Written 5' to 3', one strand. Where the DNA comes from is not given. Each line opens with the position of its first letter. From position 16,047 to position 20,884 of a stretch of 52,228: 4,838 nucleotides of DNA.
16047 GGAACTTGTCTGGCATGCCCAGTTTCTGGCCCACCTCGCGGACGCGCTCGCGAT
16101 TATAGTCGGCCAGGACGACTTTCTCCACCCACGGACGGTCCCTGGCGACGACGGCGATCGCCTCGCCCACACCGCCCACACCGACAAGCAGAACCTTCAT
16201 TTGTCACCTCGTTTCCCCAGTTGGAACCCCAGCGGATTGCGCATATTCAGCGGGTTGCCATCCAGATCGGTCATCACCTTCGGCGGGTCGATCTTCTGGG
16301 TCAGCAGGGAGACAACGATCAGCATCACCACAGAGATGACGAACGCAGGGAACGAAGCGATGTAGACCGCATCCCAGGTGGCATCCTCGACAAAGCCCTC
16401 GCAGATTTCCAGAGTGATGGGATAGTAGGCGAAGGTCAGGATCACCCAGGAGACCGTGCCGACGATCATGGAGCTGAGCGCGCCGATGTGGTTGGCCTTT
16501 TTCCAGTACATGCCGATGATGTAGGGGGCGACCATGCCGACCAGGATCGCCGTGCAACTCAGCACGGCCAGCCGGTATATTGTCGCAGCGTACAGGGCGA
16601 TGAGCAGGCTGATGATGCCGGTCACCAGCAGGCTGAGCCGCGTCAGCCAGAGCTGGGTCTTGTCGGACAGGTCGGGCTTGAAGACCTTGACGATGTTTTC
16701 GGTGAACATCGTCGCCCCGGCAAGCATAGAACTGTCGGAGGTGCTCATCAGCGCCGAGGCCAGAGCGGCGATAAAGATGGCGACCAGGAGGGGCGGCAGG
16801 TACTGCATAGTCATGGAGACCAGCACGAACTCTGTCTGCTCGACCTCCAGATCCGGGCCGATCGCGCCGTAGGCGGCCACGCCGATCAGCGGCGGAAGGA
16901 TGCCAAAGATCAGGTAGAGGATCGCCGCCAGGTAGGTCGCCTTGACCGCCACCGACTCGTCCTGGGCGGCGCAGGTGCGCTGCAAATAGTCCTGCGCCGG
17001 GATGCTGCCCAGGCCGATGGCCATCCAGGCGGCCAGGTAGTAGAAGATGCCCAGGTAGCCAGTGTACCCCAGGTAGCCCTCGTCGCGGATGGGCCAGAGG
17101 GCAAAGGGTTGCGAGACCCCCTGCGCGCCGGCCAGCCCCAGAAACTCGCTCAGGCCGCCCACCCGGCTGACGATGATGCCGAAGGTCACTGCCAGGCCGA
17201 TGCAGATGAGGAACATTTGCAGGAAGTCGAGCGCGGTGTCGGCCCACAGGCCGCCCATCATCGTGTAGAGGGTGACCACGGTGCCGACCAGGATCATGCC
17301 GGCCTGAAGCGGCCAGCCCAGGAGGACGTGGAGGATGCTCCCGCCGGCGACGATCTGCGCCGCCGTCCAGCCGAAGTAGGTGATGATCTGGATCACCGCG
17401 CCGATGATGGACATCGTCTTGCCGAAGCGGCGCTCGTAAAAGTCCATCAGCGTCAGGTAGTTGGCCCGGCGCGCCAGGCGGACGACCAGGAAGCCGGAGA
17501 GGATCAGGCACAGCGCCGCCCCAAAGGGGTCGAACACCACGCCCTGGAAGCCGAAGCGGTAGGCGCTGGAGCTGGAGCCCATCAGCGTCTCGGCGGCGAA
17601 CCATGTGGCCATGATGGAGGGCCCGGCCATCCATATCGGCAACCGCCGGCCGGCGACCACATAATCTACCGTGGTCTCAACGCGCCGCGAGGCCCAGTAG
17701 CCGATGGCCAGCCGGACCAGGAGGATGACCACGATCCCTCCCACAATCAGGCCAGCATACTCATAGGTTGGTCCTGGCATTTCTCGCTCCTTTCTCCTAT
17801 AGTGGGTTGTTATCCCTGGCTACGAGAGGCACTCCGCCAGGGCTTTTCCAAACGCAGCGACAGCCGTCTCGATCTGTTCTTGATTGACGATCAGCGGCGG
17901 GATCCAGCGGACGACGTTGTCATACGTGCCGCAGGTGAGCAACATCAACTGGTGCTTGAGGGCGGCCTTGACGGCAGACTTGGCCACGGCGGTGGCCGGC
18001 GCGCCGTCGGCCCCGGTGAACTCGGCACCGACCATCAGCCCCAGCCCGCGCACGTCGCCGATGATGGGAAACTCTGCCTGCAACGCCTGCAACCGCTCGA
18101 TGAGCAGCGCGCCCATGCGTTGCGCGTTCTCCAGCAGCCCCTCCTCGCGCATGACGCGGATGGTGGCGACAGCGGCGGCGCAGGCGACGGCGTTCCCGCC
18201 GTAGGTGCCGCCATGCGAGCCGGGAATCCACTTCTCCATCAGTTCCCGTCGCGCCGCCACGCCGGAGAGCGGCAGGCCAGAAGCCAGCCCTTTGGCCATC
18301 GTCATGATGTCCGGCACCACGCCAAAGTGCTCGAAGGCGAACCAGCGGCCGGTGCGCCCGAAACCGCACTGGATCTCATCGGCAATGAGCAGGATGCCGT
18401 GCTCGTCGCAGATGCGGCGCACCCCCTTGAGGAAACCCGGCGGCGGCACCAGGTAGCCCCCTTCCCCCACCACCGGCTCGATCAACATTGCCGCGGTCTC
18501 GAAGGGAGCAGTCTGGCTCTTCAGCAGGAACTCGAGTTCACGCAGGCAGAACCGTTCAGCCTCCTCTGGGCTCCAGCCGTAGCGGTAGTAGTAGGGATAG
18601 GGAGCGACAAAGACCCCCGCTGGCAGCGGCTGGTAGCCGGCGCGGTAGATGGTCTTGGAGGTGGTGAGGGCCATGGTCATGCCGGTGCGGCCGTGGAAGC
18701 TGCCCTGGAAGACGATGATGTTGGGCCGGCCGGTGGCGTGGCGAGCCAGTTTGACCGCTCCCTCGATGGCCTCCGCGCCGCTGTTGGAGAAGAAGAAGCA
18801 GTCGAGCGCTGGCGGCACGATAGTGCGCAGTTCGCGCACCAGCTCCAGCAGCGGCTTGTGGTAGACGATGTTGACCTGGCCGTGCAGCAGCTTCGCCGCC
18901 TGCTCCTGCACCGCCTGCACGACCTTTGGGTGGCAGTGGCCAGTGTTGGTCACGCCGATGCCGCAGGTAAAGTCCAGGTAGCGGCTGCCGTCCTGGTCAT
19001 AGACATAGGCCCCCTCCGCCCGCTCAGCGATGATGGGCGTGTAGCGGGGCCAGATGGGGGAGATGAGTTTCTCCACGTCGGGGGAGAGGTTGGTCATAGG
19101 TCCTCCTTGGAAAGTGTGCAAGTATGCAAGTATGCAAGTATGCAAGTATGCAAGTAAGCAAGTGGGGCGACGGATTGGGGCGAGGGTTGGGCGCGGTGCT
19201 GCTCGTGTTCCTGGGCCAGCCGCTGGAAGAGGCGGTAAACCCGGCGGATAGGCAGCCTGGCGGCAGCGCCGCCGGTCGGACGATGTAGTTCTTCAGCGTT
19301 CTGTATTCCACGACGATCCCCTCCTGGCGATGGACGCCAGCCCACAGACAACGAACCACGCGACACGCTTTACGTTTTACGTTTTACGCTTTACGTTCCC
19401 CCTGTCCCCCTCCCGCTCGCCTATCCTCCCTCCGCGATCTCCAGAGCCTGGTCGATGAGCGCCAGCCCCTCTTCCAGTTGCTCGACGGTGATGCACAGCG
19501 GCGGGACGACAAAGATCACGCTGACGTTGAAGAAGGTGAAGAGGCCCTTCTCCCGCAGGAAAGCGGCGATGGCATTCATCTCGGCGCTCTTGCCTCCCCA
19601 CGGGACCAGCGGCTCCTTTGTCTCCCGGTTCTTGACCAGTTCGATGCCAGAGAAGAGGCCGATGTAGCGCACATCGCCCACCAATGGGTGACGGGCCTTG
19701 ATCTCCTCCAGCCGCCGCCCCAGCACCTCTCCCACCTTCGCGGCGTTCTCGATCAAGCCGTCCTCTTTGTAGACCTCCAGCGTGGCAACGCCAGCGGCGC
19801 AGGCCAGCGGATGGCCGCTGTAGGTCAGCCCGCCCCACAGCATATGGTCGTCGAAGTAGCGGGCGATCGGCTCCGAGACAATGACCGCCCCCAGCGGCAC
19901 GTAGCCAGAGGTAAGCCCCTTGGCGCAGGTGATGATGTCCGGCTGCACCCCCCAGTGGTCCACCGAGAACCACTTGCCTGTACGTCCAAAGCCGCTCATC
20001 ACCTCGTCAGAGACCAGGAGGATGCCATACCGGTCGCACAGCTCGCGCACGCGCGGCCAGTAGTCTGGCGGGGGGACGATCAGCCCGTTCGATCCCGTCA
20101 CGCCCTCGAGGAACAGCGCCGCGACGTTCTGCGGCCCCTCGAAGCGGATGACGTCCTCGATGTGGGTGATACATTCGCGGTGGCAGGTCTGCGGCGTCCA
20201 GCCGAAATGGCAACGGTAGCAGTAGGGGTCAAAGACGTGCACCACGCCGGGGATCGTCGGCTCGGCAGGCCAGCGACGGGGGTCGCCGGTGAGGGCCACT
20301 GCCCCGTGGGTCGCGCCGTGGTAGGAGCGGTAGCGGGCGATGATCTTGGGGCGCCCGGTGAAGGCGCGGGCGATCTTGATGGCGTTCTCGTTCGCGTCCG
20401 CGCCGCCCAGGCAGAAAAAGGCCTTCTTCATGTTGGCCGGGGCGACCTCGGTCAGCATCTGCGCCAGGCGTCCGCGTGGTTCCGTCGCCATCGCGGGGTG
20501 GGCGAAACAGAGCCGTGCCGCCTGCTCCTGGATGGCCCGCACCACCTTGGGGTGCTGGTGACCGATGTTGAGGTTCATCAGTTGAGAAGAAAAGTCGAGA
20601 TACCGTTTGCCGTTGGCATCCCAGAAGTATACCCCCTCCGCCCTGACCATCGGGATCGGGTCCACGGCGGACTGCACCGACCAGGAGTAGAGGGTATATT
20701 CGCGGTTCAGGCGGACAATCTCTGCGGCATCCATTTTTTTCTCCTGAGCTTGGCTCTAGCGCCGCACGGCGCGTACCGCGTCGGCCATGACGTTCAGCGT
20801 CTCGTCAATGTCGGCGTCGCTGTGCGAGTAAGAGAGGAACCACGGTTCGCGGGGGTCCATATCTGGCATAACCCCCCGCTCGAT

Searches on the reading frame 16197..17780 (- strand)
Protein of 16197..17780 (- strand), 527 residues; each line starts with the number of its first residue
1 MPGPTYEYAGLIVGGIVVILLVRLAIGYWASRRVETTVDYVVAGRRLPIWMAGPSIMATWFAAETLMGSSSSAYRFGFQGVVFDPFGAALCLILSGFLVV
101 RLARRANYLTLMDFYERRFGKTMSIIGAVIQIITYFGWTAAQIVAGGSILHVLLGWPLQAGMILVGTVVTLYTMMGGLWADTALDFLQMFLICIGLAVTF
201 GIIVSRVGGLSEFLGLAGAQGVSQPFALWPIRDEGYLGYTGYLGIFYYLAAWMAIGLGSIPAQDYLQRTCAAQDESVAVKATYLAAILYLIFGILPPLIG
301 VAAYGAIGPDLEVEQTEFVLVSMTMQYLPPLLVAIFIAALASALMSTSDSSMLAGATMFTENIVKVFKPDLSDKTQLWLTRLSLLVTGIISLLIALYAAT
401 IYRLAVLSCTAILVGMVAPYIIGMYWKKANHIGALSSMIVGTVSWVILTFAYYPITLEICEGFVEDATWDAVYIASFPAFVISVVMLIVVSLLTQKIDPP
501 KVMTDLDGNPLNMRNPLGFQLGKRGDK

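Call 3: search_protein_families(library=pfam, proteins=[window:16197-17780:-])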
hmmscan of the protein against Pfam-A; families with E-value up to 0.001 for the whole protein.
window:16197-17780:- (527 aa): 1 family
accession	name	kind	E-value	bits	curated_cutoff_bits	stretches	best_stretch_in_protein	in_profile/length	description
PF00474.23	SSF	-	7.4e-50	170.4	22.8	1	40-441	1-406/406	Sodium:solute symporter family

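Call 4: search_protein_families(library=ncbifam, proteins=[window:16197-17780:-])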
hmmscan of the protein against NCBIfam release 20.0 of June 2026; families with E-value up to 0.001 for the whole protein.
window:16197-17780:- (527 aa): 10 families
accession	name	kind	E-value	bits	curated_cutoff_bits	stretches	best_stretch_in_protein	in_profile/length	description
TIGR00813.1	sss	superfamily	5.6e-55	187.1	184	1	40-441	1-411/411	sodium/solute symporter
TIGR02121.1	Na_Pro_sym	equivalog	5.8e-40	137.4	515.5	1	14-496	5-471/488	sodium/proline symporter PutP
TIGR02119.1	panF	equivalog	1.8e-37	129.5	328.05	1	13-450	4-439/471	sodium/pantothenate symporter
TIGR03648.1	Na_symport_lg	subfamily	1.3e-24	86.5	320.75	2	311-498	341-534/547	VC_2705 family sodium/solute symporter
NF007790.0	PRK10484.1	equivalog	3.1e-23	82.4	401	1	13-496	7-485/527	solute:sodium symporter family transporter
NF058657.1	MncbAcdTpMctC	equivalog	6.8e-17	61.1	670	1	16-489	12-490/527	monocarboxylic acid transporter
NF011948.0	PRK15419.1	equivalog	2.5e-16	59.6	955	1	16-465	11-461/502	sodium/proline symporter PutP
NF006903.2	PRK09395.1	subfamily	1.1e-11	43.8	750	1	17-488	42-515/552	cation/acetate symporter ActP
TIGR02711.1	symport_actP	equivalog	1.5e-11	43.8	1099.25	1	17-484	39-505/549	cation/acetate symporter ActP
NF009135.0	PRK12488.1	subfamily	7.6e-11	41.3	850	1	16-205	38-227/549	cation/acetate symporter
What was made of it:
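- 16197..17780 (-): Sodium:solute symporter (527 aa). SSF; TIGR00813 187 against 184 (calls 3, 4).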

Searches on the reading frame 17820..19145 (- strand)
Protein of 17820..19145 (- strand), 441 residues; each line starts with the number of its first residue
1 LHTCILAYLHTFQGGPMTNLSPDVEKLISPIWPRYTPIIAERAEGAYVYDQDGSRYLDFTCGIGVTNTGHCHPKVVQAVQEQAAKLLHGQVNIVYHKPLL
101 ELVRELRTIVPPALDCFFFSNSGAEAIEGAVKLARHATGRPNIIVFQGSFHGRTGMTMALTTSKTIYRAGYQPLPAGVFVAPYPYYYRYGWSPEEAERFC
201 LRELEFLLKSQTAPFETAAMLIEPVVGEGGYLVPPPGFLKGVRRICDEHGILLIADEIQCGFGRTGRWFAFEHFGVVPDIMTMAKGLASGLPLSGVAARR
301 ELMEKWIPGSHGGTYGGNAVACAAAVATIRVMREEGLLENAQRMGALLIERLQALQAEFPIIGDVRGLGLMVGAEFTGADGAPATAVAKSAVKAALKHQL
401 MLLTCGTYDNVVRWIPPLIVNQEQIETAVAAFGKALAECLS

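Call 3: search_protein_families(library=pfam, proteins=[window:17820-19145:-])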
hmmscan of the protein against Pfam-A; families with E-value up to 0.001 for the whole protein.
window:17820-19145:- (441 aa): 1 family
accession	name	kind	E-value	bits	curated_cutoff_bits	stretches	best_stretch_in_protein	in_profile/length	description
PF00202.27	Aminotran_3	-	4.2e-134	447.7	30.5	1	36-436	9-403/403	Aminotransferase class-III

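Call 4: search_protein_families(library=ncbifam, proteins=[window:17820-19145:-])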
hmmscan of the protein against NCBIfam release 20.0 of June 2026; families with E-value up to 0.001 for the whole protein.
window:17820-19145:- (441 aa): 69 families (the best 25 are shown)
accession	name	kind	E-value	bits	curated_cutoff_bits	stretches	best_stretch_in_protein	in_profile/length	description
NF005993.0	PRK08117.1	subfamily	6.4e-170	565.4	574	1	19-439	7-430/433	aspartate aminotransferase family protein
NF004426.0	PRK05769.1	equivalog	5.3e-142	473.7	552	1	25-438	25-439/441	acetyl ornithine aminotransferase family protein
TIGR00700.1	GABAtrnsam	equivalog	4.3e-126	420.9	506.65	1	37-436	16-418/420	4-aminobutyrate--2-oxoglutarate transaminase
NF005376.0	PRK06918.1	equivalog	1.7e-121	405.8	676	1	37-440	37-445/451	4-aminobutyrate--2-oxoglutarate transaminase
NF005692.0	PRK07495.1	equivalog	4.5e-121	404.4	724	1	36-438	22-421/425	4-aminobutyrate--2-oxoglutarate transaminase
NF004714.0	PRK06058.1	subfamily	1.1e-116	390.1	639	1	35-438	41-446/447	4-aminobutyrate--2-oxoglutarate transaminase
NF005272.0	PRK06777.1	equivalog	8.7e-116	386.9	725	1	39-437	25-420/421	4-aminobutyrate--2-oxoglutarate transaminase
NF005985.0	PRK08088.1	equivalog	1.2e-111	373.4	713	1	36-438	23-423/426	4-aminobutyrate--2-oxoglutarate transaminase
TIGR00707.1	argD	subfamily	6.8e-110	367.4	410.05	1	36-436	9-380/381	acetylornithine/succinylornithine family transaminase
NF049976.1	AmadipTransam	equivalog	1.2e-109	367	650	1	36-438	14-414/416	2-aminoadipate transaminase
NF006228.0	PRK08360.1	equivalog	1.4e-109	366.7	608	1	34-438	21-426/443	aspartate aminotransferase family protein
NF007308.0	PRK09792.1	equivalog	1e-107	360.6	747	1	39-436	25-419/421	4-aminobutyrate transaminase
NF002325.0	PRK01278.1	subfamily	8.6e-103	344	372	2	212-438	172-388/395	acetylornithine transaminase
NF002874.0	PRK03244.1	equivalog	1.9e-101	339.7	457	1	40-438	29-394/399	acetylornithine transaminase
NF004718.0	PRK06062.1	subfamily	6e-100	334.9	472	1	36-438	38-448/454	hypothetical protein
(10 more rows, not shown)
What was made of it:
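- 17820..19097 (-): AT3: GabT/PuuE-like class-III aminotransferase (425 aa). PRK08117 565 against 574; GABAtrnsam 421 against 507; argD 367 against 410 (call 4).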

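Call 13: search_solved_structures(query=window:17820-19145:-, max_evalue=1e-50)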
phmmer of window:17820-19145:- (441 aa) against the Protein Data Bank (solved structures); distinct sequences matched with E-value up to 1e-50: 111 (the best 60 are shown).
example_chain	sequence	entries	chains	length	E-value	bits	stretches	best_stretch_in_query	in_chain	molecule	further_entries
6wj8_A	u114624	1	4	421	4e-100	338.8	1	39-434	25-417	4-aminobutyrate aminotransferase PuuE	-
7jh3_A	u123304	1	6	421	9.5e-100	337.6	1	39-436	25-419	4-aminobutyrate aminotransferase PuuE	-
1sf2_A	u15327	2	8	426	6.6e-97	328.2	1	36-431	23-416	4-aminobutyrate aminotransferase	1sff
1szu_A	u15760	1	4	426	2.5e-96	326.3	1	36-431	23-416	4-aminobutyrate aminotransferase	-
4ffc_A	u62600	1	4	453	2.7e-96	326.2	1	36-433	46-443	4-aminobutyrate aminotransferase (GabT)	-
1szk_A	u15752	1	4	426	3.2e-96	326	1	36-431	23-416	4-aminobutyrate aminotransferase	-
1szs_A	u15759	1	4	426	5.9e-96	325.1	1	36-431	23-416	4-aminobutyrate aminotransferase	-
7vno_A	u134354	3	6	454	9.4e-95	321.1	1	38-436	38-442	454aa long hypothetical 4-aminobutyrate aminotransferase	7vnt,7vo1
6wop_A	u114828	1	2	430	2.7e-93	316.3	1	39-428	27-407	4-aminobutyrate transaminase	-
4atp_A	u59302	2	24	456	1.5e-90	307.3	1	36-428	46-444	4-AMINOBUTYRATE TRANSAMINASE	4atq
6j2v_A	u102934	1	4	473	1.6e-90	307.2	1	34-430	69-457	PLP-dependent aminotransferases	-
3oks_A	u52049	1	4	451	5.4e-87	295.6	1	36-426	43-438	4-aminobutyrate transaminase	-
3q8n_A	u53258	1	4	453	3.2e-86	293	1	37-427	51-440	4-aminobutyrate transaminase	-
3r4t_A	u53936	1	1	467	6e-86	292.1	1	36-428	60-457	4-aminobutyrate aminotransferase GabT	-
9wqz_A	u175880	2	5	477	1.2e-85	291.1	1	27-440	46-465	Alanine/serine racemase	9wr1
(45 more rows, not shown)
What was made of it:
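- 17820..19097 (-): PDB best hits are PuuE and GabT (call 13).
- On Putrescine transaminase pathway (PatA-PatD-GabT-GabD): AT3's best PDB hits are PuuE and GabT (339 and 328 bits, call 13).
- Checked: | AT3 | 17820-19097 | GabT/PuuE-like (call 13) |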

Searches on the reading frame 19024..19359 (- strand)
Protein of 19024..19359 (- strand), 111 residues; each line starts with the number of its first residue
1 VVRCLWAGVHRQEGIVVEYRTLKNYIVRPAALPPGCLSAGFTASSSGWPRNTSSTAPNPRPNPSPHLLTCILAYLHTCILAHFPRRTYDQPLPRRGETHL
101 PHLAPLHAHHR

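Call 5: search_protein_families(library=pfam, proteins=[window:19024-19359:-])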
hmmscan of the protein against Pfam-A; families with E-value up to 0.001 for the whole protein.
window:19024-19359:- (111 aa): 0 families

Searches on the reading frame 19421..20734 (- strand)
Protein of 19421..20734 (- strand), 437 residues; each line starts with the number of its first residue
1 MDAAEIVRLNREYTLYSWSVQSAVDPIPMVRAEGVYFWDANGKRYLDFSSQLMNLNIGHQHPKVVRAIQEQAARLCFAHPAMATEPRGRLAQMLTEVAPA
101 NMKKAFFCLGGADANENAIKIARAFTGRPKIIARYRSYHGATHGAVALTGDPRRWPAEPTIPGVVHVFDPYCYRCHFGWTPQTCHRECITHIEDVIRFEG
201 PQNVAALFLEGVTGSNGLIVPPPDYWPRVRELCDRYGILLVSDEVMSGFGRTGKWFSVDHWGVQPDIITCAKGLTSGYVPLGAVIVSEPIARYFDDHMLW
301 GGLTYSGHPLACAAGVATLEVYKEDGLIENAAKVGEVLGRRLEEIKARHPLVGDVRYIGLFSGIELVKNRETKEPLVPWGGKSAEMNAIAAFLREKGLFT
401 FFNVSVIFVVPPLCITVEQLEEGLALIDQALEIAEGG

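Call 3: search_protein_families(library=pfam, proteins=[window:19421-20734:-])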
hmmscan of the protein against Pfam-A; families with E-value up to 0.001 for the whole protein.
window:19421-20734:- (437 aa): 2 families
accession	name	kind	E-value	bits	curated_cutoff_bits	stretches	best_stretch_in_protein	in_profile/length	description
PF00202.27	Aminotran_3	-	4.5e-100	335.6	30.5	1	26-431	10-403/403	Aminotransferase class-III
PF00155.27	Aminotran_1_2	-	0.00027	20.7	19.7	0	60-254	18-196/361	Aminotransferase class I and II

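Call 4: search_protein_families(library=ncbifam, proteins=[window:19421-20734:-])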
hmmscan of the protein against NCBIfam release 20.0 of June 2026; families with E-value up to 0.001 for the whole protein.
window:19421-20734:- (437 aa): 69 families (the best 25 are shown)
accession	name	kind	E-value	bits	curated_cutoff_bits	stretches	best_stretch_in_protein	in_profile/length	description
NF004718.0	PRK06062.1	subfamily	3.9e-181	602.5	472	1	4-435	17-450/454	hypothetical protein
NF006228.0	PRK08360.1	equivalog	2.6e-115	385.6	608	1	3-435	3-428/443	aspartate aminotransferase family protein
NF005683.0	PRK07481.1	subfamily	5.2e-109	365.2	575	1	23-433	26-449/453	hypothetical protein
NF005102.0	PRK06541.1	equivalog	8.6e-109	364.1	574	1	28-432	37-454/460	aspartate aminotransferase family protein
NF005993.0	PRK08117.1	subfamily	1.9e-104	349.7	574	1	16-432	16-428/433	aspartate aminotransferase family protein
NF004426.0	PRK05769.1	equivalog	6.1e-104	348.2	552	1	3-432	17-438/441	acetyl ornithine aminotransferase family protein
NF005682.0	PRK07480.1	subfamily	1.2e-98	330.8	510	1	29-433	39-451/459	aminotransferase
NF045634.1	LeuMetRace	equivalog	2.9e-97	326.1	800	1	3-436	3-429/432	leucine/methionine racemase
NF004767.0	PRK06105.1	subfamily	3e-95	319.4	517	1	23-432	28-448/460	aminotransferase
NF005812.0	PRK07678.1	subfamily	3.4e-94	316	488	1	12-432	16-448/451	aminotransferase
NF005447.0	PRK07036.1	equivalog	8.6e-94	314.8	618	1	7-432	14-453/468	aminotransferase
NF005685.0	PRK07483.1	equivalog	5.2e-92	309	485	1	29-390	16-389/444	aspartate aminotransferase family protein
NF005375.0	PRK06917.1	equivalog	1.1e-91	307.8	535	1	27-432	15-437/448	aspartate aminotransferase family protein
NF049939.1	HyAminethphonNHLyPbfA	equivalog_domain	5.4e-91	305.2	525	1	30-432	48-440/442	(R)-1-hydroxy-2-aminoethylphosphonate ammonia-lyase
NF005684.0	PRK07482.1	subfamily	3.7e-89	299.4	687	1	29-431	36-452/464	hypothetical protein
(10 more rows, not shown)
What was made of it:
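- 19421..20734 (-): AT2: class-III omega-aminotransferase. Proposed beta-alanine/taurine-type aminotransferase. PRK06062 602.5 against cut-off 472 (call 4).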

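Call 12: search_solved_structures(query=window:19421-20734:-, max_evalue=1e-40)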
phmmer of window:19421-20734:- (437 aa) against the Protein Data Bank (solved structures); distinct sequences matched with E-value up to 1e-40: 124 (the best 60 are shown).
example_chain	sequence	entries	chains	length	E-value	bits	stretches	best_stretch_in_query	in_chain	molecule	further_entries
6jix_B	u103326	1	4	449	2.1e-125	422.3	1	4-431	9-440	taurine:2-oxoglutarate aminotransferase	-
6io1_A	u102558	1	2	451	1e-86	294.8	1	25-419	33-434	Aminotransferase, class III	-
6s54_A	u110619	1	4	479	1.6e-84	287.5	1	26-431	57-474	Aspartate aminotransferase family protein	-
6fyq_A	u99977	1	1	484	4.5e-83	282.8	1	27-430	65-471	amine transaminase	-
9qc2_A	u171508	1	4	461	5e-81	276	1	21-401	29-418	Aspartate aminotransferase family protein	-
9gh9_A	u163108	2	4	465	3.3e-80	273.3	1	21-401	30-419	Aspartate aminotransferase family protein | Streptomyces aminotransferase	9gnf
9qgh_A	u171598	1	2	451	4.2e-80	273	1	21-401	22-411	Aspartate aminotransferase family protein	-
5lh9_A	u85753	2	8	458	4.2e-77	263.1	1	28-424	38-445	OMEGA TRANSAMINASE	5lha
9j4z_A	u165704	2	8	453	1e-75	258.5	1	26-425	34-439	Polyamine:pyruvate transaminase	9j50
6hx9_B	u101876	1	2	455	1.8e-75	257.7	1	26-425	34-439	Aspartate aminotransferase family protein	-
3n5m_A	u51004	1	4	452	6.7e-74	252.5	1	28-428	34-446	Adenosylmethionine-8-amino-7-oxononanoate aminotransferase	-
7ypm_A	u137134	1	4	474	1.3e-73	251.5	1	29-435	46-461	Aspartate aminotransferase family protein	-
7vno_A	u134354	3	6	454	2.6e-73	250.6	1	29-434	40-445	454aa long hypothetical 4-aminobutyrate aminotransferase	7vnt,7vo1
7ypn_B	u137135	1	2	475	3e-73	250.4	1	29-435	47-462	Aspartate aminotransferase family protein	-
21ft_A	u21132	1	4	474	3.2e-73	250.3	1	22-435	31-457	Gamma-aminobutyrate transaminase POP2, mitochondrial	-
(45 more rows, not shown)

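Call 75: search_solved_structures(query=window:19421-20734:-, max_evalue=1e-100, show_alignments=1)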
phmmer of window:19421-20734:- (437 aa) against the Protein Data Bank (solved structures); distinct sequences matched with E-value up to 1e-100: 1.
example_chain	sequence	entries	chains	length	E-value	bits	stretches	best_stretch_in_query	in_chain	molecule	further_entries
6jix_B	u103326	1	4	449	2.1e-125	422.3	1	4-431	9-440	taurine:2-oxoglutarate aminotransferase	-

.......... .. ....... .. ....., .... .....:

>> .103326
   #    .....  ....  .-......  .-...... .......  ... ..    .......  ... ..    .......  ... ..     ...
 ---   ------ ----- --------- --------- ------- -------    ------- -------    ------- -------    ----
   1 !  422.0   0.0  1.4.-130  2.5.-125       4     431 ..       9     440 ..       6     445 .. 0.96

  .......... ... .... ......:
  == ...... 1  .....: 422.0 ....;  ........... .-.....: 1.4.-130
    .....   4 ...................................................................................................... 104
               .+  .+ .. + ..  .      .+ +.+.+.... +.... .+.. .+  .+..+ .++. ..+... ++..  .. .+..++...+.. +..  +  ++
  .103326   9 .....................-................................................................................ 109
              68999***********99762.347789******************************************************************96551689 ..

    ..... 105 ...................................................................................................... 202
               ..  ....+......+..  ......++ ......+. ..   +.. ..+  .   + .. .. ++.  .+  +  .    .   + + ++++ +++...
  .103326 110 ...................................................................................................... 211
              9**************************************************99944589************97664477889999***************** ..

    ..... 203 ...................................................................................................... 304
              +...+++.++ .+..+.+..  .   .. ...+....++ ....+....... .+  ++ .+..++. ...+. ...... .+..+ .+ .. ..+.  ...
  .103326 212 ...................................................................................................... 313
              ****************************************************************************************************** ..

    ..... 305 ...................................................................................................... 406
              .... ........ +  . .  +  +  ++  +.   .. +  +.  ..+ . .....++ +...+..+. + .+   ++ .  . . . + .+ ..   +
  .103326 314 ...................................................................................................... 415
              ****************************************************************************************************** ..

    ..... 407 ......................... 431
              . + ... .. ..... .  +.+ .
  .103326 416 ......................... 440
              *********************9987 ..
